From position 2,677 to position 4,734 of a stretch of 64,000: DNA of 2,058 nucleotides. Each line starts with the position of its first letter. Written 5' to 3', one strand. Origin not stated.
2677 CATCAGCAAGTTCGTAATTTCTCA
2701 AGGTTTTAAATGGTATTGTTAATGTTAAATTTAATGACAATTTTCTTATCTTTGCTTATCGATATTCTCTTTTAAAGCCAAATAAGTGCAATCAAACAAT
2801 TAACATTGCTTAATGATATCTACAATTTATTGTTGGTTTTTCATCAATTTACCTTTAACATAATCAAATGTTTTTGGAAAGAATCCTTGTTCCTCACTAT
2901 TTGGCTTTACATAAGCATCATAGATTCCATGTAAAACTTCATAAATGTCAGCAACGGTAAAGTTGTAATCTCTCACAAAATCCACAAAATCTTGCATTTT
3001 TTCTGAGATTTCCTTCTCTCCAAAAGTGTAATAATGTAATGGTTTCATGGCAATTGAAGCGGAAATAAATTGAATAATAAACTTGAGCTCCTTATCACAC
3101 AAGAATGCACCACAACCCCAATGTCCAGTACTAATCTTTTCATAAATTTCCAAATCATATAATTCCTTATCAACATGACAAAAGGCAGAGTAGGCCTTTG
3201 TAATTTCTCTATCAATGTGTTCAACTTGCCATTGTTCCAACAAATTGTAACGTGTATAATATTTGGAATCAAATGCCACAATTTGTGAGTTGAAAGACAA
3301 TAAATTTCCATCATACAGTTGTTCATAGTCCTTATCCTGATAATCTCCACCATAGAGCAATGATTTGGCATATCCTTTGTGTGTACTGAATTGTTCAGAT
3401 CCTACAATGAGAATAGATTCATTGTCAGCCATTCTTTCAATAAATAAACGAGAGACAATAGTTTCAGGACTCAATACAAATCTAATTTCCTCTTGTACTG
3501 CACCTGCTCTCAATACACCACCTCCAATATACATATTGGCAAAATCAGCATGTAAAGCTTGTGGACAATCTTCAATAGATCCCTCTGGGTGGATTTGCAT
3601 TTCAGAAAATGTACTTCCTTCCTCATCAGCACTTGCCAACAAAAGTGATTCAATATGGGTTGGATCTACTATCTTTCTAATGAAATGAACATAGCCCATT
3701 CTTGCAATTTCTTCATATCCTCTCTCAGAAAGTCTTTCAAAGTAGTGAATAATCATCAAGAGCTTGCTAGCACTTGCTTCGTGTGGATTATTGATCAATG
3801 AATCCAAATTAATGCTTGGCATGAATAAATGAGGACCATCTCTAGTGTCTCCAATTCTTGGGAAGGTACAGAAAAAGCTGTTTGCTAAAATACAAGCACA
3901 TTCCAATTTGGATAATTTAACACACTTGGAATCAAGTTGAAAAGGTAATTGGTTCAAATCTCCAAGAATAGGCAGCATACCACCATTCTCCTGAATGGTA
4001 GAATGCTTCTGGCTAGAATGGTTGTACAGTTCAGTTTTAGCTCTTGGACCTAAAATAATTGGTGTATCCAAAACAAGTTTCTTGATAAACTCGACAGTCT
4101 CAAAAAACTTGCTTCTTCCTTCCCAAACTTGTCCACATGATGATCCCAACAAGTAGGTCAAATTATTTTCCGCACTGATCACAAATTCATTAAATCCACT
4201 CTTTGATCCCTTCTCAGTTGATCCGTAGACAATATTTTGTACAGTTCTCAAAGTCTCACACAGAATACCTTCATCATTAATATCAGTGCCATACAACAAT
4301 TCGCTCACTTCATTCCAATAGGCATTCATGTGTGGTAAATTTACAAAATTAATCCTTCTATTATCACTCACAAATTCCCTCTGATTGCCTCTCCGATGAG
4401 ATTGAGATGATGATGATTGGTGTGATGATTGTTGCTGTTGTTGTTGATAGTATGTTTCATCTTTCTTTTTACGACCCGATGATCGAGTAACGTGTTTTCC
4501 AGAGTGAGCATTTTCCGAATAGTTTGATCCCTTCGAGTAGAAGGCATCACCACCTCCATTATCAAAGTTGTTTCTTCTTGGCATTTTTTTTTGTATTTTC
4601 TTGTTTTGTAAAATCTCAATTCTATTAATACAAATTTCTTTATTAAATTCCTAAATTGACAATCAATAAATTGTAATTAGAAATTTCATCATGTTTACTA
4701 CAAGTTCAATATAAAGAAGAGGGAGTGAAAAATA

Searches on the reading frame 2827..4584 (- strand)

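Call 31: search_protein_families(library=pfam, proteins=[window:2827-4584:-], max_evalue=0.001)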
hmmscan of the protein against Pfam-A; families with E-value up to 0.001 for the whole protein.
window:2827-4584:- (585 aa): 2 families
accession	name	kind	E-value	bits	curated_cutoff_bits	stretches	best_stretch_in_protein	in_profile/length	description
PF05028.20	PARG_cat_C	-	4.5e-66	222.8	26.3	1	324-527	9-206/207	Poly (ADP-ribose) glycohydrolase (PARG), Macro domain fold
PF20811.2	PARG_cat_N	-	4.2e-17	62.9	25.6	1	157-303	6-118/118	Poly (ADP-ribose) glycohydrolase (PARG), helical domain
